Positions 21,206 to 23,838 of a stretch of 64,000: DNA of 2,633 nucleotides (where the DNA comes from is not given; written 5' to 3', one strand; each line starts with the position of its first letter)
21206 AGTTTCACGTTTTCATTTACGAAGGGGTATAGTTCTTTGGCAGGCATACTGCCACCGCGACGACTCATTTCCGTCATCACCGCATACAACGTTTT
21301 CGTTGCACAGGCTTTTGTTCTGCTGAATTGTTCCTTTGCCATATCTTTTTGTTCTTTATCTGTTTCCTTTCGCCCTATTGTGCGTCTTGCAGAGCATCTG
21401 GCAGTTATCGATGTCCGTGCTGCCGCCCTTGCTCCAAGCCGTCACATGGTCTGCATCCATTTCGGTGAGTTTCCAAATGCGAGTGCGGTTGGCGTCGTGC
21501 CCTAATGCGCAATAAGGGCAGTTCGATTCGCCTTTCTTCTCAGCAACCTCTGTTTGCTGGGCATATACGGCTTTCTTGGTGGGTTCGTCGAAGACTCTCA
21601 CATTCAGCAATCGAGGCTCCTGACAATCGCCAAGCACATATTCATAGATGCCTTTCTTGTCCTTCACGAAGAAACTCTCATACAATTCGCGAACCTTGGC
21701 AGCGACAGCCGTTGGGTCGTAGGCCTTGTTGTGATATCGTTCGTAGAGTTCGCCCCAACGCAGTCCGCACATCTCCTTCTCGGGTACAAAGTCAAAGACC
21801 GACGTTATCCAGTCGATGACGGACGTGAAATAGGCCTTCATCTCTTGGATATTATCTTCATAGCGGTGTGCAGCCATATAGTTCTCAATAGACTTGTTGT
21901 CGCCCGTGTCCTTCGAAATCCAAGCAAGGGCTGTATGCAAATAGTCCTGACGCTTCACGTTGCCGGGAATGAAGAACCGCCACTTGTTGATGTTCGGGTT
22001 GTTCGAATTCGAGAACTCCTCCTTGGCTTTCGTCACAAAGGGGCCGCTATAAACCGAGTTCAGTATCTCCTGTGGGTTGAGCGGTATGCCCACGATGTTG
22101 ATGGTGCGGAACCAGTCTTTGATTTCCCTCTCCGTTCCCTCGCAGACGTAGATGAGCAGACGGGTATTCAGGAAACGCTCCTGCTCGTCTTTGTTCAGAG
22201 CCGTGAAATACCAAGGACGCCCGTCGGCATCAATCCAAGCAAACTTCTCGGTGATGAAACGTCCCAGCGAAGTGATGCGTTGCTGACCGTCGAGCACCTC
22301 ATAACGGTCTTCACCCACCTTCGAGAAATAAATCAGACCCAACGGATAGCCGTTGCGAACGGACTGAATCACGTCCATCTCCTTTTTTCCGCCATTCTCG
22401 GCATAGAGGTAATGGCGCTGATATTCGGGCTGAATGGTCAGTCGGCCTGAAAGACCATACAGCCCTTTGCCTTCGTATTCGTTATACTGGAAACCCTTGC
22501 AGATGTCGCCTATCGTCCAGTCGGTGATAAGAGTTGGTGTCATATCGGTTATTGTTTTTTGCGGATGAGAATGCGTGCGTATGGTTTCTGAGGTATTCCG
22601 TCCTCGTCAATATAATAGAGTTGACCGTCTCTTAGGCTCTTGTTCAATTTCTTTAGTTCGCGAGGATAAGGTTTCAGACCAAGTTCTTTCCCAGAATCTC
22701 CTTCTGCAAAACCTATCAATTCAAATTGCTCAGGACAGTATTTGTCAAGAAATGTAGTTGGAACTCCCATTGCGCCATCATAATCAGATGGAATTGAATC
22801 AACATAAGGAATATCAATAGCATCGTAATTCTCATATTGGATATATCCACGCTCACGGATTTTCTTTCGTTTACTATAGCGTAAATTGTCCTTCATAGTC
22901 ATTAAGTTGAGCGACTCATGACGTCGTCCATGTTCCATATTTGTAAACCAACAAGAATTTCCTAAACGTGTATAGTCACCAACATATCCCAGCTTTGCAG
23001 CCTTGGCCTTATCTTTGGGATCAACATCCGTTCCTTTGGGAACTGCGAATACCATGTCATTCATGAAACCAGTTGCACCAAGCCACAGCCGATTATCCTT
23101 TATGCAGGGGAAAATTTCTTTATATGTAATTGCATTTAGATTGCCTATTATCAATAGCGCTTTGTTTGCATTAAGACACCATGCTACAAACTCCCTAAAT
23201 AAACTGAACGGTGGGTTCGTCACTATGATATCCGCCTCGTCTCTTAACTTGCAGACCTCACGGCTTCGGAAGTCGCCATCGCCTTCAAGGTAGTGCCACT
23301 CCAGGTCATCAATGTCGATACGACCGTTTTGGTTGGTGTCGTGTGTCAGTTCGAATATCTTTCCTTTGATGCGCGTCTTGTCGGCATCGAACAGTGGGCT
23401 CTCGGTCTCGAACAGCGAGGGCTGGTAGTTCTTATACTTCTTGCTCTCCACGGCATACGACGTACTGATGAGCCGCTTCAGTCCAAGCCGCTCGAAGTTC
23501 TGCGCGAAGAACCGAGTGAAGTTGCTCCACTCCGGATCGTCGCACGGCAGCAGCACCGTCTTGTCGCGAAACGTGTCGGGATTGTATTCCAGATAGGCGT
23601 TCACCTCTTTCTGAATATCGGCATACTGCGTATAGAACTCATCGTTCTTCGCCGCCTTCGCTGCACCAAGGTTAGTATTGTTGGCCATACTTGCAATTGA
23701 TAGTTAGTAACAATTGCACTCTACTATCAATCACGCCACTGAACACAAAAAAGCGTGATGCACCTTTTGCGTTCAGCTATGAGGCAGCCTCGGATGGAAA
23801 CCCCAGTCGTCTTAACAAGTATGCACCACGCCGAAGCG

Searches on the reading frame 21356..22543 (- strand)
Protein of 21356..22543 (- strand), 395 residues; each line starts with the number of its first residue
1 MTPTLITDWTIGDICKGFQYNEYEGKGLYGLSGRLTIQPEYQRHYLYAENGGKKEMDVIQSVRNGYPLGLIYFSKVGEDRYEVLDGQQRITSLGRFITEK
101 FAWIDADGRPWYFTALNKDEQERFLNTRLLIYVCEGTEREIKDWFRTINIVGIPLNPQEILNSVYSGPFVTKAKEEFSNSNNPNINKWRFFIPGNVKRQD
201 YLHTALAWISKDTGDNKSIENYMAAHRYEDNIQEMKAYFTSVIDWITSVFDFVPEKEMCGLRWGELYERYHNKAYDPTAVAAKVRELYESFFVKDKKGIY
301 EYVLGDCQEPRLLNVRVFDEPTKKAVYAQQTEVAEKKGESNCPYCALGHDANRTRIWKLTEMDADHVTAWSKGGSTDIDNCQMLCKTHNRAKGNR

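Call 6: search_protein_families(library=pfam, proteins=[window:21356-22543:-], max_evalue=0.01)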
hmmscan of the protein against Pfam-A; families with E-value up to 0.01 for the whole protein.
window:21356-22543:- (395 aa): 3 families
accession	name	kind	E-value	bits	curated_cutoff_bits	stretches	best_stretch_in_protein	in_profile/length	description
PF03235.19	GmrSD_N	-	9e-18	65.5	33.2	1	36-165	12-198/199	GmrSD restriction endonuclease, N-terminal domain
PF01844.29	HNH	-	1.2e-09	38.6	21.4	1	342-395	1-47/47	HNH endonuclease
PF14279.12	HNH_5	-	0.00013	22.2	27.5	1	360-395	11-46/56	HNH endonuclease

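Call 28: search_protein_families(library=padloc, proteins=[window:21356-22543:-], max_evalue=0.001)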
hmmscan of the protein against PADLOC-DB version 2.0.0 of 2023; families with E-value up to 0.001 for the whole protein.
window:21356-22543:- (395 aa): 7 families
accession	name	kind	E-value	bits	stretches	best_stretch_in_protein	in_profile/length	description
PDLC03418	REase_II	-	5.3e-81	270.6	1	20-394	17-371/372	Type II restriction enzyme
PDLC03877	NsnA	-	3.1e-22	77.4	1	33-178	63-213/385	-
PDLC04027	PD-T4-2_A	-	2.6e-10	37.9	2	33-100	50-115/363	-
PDLC04157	HEC-06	-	2.5e-05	21.1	1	39-94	26-86/558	-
PDLC04155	HEC-06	-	8e-05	19.3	1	39-92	24-82/562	-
PDLC02691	Orf5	-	0.00011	18.9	1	28-93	14-83/579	Orf5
PDLC04154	HEC-06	-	0.0004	17.2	1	39-94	27-86/569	-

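Call 29: search_protein_families(library=ncbifam, proteins=[window:21356-22543:-], max_evalue=0.001)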
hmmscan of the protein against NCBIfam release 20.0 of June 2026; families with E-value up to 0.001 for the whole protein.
window:21356-22543:- (395 aa): 1 family
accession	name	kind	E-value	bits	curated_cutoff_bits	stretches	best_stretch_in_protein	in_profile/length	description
NF040563.1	guided_IscB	equivalog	0.00082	18.6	175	0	339-394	192-237/314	RNA-guided endonuclease IscB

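Call 72: search_dna_similar(query=window:21356-22543:-, collection=plasmids, mode=protein, max_rows=12)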
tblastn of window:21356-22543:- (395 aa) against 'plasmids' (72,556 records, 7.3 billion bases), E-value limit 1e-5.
Records with a match: 92; places in all: 96; records where one place covers at least 80% of the query: 43.
Best place of each record, by identity: <60% 92.
By first word of the organism name: Enterococcus 12; Escherichia 6; Klebsiella 4; Salmonella 4; Apilactobacillus 3; Variovorax 3; Campylobacter 3; Burkholderia 3; Pseudarthrobacter 2; Rhodococcus 2; and 42 more.
By predicted mobility (MOB-suite, as given by PLSDB): non-mobilizable 46; conjugative 31; mobilizable 15.
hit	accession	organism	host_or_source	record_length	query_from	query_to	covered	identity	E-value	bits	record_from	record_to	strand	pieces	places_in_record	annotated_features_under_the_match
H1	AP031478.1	Moraxella osloensis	Homo sapiens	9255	4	395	99%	59.4%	6e-158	499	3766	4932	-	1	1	hypothetical protein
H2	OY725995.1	Phocaeicola massiliensis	-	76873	1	395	100%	58.2%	4e-154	488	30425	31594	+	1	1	record has no annotation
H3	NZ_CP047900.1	Pseudarthrobacter psychrotolerans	Single cell,Antarctic soil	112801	1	395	100%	57.0%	1e-144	460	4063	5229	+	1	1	DUF262 domain-containing protein | adenine-specific methyltransferase EcoRI family protein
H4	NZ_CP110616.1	Rhodococcus antarcticus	whole organism,T5 medium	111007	1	394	100%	56.9%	5e-144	459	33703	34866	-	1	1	DUF262 domain-containing protein | adenine-specific methyltransferase EcoRI family protein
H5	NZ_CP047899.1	Pseudarthrobacter psychrotolerans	Single cell,Antarctic soil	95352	1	395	100%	56.7%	3e-143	457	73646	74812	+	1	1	DUF262 domain-containing protein | adenine-specific methyltransferase EcoRI family protein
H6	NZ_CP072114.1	Yimella sp. cx-51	Procambus clarkii,intestinal contents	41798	4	395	99%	56.1%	2e-142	454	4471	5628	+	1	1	DUF262 domain-containing protein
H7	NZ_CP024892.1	Rhodococcus ruber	cell culture,activated sludge from ...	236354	1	395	100%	55.6%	5e-144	459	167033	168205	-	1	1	DUF262 domain-containing protein | adenine-specific methyltransferase EcoRI family protein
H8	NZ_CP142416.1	Enterococcus faecium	Bovine,milk sample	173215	1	395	100%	55.4%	2e-145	463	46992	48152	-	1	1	DUF262 domain-containing protein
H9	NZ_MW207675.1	Enterococcus faecium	-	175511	1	395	100%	55.4%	2e-145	463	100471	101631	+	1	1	DUF262 domain-containing protein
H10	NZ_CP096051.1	Enterococcus faecium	piglet,cell culture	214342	1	395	100%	55.4%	2e-145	463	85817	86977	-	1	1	DUF262 domain-containing protein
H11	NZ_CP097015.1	Enterococcus faecium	whole organism,pet food (BARF)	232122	1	395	100%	55.4%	2e-145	463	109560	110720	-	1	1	DUF262 domain-containing protein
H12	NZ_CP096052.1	Enterococcus faecium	nursery pig,cell culture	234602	1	395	100%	55.4%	2e-145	463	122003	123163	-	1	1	DUF262 domain-containing protein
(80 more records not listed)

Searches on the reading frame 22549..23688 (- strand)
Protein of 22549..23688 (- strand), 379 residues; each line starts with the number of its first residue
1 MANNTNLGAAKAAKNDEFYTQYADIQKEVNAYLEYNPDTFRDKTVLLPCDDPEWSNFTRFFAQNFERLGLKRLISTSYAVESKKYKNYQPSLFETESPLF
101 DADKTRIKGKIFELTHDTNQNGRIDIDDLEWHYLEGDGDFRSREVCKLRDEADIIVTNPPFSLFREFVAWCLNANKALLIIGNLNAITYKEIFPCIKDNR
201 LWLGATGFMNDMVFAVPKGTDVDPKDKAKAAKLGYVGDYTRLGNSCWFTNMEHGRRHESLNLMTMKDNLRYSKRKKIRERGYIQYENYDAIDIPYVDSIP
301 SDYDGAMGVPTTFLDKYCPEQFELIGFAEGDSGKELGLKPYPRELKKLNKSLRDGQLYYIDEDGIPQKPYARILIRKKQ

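Call 6: search_protein_families(library=pfam, proteins=[window:22549-23688:-], max_evalue=0.01)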
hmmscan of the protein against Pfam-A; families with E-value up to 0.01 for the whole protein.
window:22549-23688:- (379 aa): 1 family
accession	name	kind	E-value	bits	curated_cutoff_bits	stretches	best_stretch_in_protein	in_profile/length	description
PF13651.11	EcoRI_methylase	-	9.7e-123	410.3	26.4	1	6-378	1-345/345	Adenine-specific methyltransferase EcoRI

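Call 13: find_encoding_contigs(protein=window:22549-23688:-, flank=3000, max_places=10)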
Protein window:22549-23688:- (379 aa): 2 contigs read that carry it; 1 place shown.
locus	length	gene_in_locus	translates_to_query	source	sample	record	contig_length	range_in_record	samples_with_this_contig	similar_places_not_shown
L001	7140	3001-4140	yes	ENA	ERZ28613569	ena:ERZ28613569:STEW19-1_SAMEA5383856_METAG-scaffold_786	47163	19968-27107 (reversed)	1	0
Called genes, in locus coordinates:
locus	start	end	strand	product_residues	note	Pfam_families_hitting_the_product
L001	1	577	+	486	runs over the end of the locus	PF00361:Proton_antipo_M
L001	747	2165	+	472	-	PF13173:AAA_14, PF13635:DUF4143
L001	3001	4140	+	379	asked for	PF13651:EcoRI_methylase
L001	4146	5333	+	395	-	PF03235:GmrSD_N, PF01844:HNH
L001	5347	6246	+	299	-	PF14338:Mrr_N, PF04471:Mrr_cat, PF22722:NA-iREase1 (weak)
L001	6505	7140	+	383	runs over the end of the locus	PF00144:Beta-lactamase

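Call 28: search_protein_families(library=padloc, proteins=[window:22549-23688:-], max_evalue=0.001)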
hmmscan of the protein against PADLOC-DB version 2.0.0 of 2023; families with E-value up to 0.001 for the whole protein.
window:22549-23688:- (379 aa): 1 family
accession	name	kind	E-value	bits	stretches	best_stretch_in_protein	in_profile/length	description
PDLC03297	MTase_II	-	6e-87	290.2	1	2-379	5-329/332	Type II methyltransferase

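Call 29: search_protein_families(library=ncbifam, proteins=[window:22549-23688:-], max_evalue=0.001)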
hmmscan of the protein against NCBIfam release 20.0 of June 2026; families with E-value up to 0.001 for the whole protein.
window:22549-23688:- (379 aa): 0 families

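Call 30: search_solved_structures(query=window:22549-23688:-, max_evalue=0.01)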
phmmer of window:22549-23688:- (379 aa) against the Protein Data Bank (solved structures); distinct sequences matched with E-value up to 0.01: 0.

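Call 73: search_dna_similar(query=window:22549-23688:-, collection=plasmids, mode=protein, max_rows=12)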
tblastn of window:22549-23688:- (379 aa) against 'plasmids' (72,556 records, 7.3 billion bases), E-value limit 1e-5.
Records with a match: 98; places in all: 105; records where one place covers at least 80% of the query: 64.
Best place of each record, by identity: 60-80% 23; <60% 75.
By first word of the organism name: Lactococcus 21; Enterococcus 12; Lactiplantibacillus 9; Escherichia 6; Raoultella 4; Rhodococcus 3; Apilactobacillus 3; Leuconostoc 3; Variovorax 3; Klebsiella 3; and 25 more.
By predicted mobility (MOB-suite, as given by PLSDB): mobilizable 50; non-mobilizable 34; conjugative 14.
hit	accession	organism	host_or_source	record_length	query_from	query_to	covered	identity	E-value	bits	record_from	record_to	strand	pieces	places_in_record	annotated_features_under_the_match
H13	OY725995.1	Phocaeicola massiliensis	-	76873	4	376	98%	61.4%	7e-152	481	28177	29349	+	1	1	record has no annotation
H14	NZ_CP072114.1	Yimella sp. cx-51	Procambus clarkii,intestinal contents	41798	4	379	99%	56.6%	1e-138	443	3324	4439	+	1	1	adenine-specific methyltransferase EcoRI family protein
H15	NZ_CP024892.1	Rhodococcus ruber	cell culture,activated sludge from ...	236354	1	378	100%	56.0%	3e-131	421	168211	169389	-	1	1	adenine-specific methyltransferase EcoRI family protein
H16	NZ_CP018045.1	Bifidobacterium choerinum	Bos taurus coreanae (Korean native ...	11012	1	376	99%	54.5%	2e-124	402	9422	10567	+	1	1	adenine-specific methyltransferase EcoRI family protein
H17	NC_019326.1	Arthrobacter sp. 31.31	heavy aromatic hydrocarbon contaminated ...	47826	5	331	86%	62.5%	4e-130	418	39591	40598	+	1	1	adenine-specific methyltransferase EcoRI family protein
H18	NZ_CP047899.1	Pseudarthrobacter psychrotolerans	Single cell,Antarctic soil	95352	2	347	91%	58.9%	6e-128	412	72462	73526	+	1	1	adenine-specific methyltransferase EcoRI family protein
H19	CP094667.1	Gordonia amicalis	cell culture,river sand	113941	1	378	100%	53.5%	1e-129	417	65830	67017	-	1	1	adenine-specific methyltransferase EcoRI family protein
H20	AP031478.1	Moraxella osloensis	Homo sapiens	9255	4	376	98%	52.6%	2e-121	393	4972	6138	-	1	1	adenine-specific methyltransferase EcoRI family protein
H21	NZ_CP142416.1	Enterococcus faecium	Bovine,milk sample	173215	3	378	99%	51.4%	4e-118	384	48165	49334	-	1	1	adenine-specific methyltransferase EcoRI family protein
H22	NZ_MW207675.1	Enterococcus faecium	-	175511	3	378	99%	51.4%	4e-118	384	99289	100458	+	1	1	adenine-specific methyltransferase EcoRI family protein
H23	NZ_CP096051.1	Enterococcus faecium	piglet,cell culture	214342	3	378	99%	51.4%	4e-118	384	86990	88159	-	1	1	adenine-specific methyltransferase EcoRI family protein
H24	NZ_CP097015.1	Enterococcus faecium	whole organism,pet food (BARF)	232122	3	378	99%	51.4%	4e-118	384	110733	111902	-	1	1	adenine-specific methyltransferase EcoRI family protein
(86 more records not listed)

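Call 74: get_annotated_region(hit=H13, flank=1500)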
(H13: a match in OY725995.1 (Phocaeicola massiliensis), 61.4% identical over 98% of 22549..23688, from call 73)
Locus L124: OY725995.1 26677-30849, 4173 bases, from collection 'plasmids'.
description: Phocaeicola massiliensis strain Bacteroides massiliensis TSDC17.2-1.1 genome assembly, plasmid: 21
organism: Phocaeicola massiliensis (NCBI taxid 204516)
taxonomy: Bacteria; Bacteroidota; Bacteroidia; Bacteroidales; Bacteroidaceae; Phocaeicola; Phocaeicola massiliensis
host: -; source: -; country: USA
typing (MOB-suite, as given by PLSDB): non-mobilizable
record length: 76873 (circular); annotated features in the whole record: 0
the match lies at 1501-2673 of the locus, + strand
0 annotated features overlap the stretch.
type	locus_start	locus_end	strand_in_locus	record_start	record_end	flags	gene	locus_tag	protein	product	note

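Call 75: get_annotated_region(hit=H21, flank=1500)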
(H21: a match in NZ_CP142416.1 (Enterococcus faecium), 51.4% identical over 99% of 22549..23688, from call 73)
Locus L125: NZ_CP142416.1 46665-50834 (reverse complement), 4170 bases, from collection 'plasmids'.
description: Enterococcus faecium strain BN83 plasmid pBN83-1, complete sequence
organism: Enterococcus faecium (NCBI taxid 1352)
taxonomy: Bacteria; Bacillota; Bacilli; Lactobacillales; Enterococcaceae; Enterococcus; Enterococcus faecium
host: -; source: Bovine,milk sample; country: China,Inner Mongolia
typing (MOB-suite, as given by PLSDB): non-mobilizable; replicon rep_cluster_1118,rep_cluster_893
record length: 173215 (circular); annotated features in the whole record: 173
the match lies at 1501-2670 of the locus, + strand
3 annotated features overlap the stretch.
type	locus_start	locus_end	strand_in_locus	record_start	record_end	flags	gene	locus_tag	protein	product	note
CDS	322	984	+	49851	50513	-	-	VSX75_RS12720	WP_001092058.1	class I SAM-dependent methyltransferase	GO:0032259 - methylation [Evidence IEA]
CDS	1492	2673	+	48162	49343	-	-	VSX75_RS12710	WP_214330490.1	adenine-specific methyltransferase EcoRI family protein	-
CDS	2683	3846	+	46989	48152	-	-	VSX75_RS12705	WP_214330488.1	DUF262 domain-containing protein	-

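Call 76: get_annotated_region(hit=H20, flank=1500)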
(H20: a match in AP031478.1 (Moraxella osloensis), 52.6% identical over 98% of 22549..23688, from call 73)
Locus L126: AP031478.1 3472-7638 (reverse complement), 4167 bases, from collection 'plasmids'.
description: Moraxella osloensis NBRC 115781 plasmid pSKB0120-6 DNA, complete sequence
organism: Moraxella osloensis (NCBI taxid 34062)
taxonomy: Bacteria; Pseudomonadota; Gammaproteobacteria; Moraxellales; Moraxellaceae; Moraxella; Moraxella osloensis
host: -; source: Homo sapiens; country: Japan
typing (MOB-suite, as given by PLSDB): non-mobilizable
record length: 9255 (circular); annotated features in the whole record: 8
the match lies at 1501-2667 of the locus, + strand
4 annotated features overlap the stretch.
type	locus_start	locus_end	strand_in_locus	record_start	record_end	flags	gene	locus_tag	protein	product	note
CDS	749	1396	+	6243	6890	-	-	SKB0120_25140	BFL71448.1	hypothetical protein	-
CDS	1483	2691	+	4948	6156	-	-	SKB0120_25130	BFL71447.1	adenine-specific methyltransferase EcoRI family protein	-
CDS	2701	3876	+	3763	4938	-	-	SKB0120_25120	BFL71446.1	hypothetical protein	-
CDS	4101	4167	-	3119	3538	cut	-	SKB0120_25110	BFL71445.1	hypothetical protein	-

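Call 77: get_annotated_region(hit=H15, flank=1500)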
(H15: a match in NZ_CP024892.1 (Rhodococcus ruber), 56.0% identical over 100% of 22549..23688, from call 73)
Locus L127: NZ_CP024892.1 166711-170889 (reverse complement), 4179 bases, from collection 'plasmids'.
description: Rhodococcus ruber strain YYL plasmid pYYL1.1, complete sequence
organism: Rhodococcus ruber (NCBI taxid 1830)
taxonomy: Bacteria; Actinomycetota; Actinomycetes; Mycobacteriales; Nocardiaceae; Rhodococcus; Rhodococcus ruber
host: -; source: cell culture,activated sludge from pharmaceutical waste in Shaoxing China; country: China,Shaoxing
typing (MOB-suite, as given by PLSDB): conjugative; relaxase MOBF; mating-pair formation MPF_T
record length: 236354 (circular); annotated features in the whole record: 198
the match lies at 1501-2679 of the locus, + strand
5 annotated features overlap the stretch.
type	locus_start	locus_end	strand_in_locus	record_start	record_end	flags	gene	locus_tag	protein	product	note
CDS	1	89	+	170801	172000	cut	-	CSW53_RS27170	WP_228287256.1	tyrosine-type recombinase/integrase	GO:0015074 - DNA integration [Evidence IEA]; GO:0006310 - DNA recombination [Evidence IEA]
CDS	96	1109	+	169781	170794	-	-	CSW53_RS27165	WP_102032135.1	hypothetical protein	-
CDS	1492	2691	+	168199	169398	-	-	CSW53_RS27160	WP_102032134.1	adenine-specific methyltransferase EcoRI family protein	-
CDS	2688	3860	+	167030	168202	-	-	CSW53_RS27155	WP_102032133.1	DUF262 domain-containing protein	-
CDS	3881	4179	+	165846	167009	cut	tcmP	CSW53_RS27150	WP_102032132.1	three-Cys-motif partner protein TcmP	-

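Call 78: get_annotated_region(hit=H16, flank=1500)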
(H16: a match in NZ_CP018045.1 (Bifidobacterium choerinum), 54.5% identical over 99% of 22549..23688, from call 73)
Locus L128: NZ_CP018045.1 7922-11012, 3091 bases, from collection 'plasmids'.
description: Bifidobacterium choerinum strain FMB-1 plasmid pBC, complete sequence
organism: Bifidobacterium choerinum (NCBI taxid 35760)
taxonomy: Bacteria; Actinomycetota; Actinomycetes; Bifidobacteriales; Bifidobacteriaceae; Bifidobacterium; Bifidobacterium choerinum
host: -; source: Bos taurus coreanae (Korean native cattle),whole organism,rumen fluid; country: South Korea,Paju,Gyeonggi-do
typing (MOB-suite, as given by PLSDB): non-mobilizable
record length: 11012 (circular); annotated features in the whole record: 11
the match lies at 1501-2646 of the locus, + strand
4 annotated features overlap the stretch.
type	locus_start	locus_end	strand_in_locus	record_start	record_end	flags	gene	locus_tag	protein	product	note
CDS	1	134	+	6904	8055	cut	-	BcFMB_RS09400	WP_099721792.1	replication initiation factor domain-containing protein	GO:0006270 - DNA replication initiation [Evidence IEA]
CDS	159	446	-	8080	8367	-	-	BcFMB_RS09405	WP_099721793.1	hypothetical protein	-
CDS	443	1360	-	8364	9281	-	-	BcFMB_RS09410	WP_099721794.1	replication initiation protein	-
CDS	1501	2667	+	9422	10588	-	-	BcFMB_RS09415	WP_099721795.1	adenine-specific methyltransferase EcoRI family protein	-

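Call 81: search_protein_families(library=pfam, proteins=[L124:1287-1490:+], max_evalue=0.01)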
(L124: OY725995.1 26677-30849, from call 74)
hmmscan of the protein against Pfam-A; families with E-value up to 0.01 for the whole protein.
L124:1287-1490:+ (67 aa): 4 families
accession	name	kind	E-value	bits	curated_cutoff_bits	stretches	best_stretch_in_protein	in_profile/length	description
PF01381.28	HTH_3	-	5.6e-11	42.7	23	1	5-57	1-53/55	Helix-turn-helix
PF13443.12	HTH_26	-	2.6e-06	28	22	1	4-62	1-60/63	Cro/C1-type HTH DNA-binding domain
PF12844.13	HTH_19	-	2.5e-05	24.6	30.2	1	4-60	3-58/64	Helix-turn-helix domain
PF13560.12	HTH_31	-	0.0048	17.6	27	1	12-56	13-58/64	Helix-turn-helix domain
